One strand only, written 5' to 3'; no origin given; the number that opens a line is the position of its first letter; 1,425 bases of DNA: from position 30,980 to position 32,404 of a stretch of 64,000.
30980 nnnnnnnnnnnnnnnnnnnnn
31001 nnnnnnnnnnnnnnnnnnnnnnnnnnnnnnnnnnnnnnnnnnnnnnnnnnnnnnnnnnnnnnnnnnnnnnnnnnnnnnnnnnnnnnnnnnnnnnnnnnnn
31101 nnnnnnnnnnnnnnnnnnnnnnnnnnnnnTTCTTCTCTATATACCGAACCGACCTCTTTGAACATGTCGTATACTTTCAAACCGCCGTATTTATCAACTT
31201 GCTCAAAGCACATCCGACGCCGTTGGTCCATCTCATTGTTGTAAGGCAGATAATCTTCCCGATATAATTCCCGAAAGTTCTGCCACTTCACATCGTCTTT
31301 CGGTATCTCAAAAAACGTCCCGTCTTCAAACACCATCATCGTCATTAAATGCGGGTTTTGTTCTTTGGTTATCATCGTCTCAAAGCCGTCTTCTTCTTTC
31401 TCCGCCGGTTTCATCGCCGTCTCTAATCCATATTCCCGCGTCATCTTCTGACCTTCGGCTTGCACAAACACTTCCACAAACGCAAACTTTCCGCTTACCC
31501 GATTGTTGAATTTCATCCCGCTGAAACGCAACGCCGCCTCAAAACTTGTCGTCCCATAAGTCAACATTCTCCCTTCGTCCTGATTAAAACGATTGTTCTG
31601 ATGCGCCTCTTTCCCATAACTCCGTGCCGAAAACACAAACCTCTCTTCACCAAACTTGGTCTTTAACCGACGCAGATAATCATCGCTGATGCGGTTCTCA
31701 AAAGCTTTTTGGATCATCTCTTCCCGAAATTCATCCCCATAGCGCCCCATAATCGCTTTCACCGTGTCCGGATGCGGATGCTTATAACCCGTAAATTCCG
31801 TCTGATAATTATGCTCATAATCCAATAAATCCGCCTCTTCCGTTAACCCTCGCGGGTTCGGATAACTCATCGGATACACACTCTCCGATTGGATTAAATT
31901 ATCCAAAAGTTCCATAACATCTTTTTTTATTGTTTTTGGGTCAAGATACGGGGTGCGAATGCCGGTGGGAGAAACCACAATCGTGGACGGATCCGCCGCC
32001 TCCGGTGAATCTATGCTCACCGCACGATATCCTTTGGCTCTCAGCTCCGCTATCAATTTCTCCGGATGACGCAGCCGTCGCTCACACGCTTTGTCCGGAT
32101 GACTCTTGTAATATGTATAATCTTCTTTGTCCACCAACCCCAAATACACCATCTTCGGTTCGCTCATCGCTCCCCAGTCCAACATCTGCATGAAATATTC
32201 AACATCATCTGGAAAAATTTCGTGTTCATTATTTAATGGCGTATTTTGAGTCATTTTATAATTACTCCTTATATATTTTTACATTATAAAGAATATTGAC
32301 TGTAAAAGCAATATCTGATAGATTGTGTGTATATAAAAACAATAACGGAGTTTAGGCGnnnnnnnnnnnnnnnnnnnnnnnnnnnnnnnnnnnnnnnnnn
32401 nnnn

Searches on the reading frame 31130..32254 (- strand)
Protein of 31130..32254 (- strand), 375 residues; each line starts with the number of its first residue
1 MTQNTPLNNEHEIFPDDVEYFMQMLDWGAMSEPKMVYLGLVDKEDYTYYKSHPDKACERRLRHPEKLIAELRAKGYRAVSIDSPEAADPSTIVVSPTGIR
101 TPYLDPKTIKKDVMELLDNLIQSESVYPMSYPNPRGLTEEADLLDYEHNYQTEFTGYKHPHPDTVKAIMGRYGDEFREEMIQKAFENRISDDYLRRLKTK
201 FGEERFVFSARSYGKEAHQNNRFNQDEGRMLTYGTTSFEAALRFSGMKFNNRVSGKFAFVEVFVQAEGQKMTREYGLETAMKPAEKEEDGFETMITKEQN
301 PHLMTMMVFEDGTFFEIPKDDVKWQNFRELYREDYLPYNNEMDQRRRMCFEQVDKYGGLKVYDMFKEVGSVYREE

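Call 69: search_dna_similar(query=window:31130-32254:-, collection=plasmids, mode=protein, max_evalue=0.01)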
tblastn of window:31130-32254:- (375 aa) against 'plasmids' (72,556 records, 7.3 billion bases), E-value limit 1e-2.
No match.

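Call 70: search_dna_similar(query=window:31130-32254:-, collection=phages, mode=protein, max_evalue=0.01)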
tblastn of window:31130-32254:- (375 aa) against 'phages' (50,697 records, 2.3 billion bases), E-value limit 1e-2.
No match.
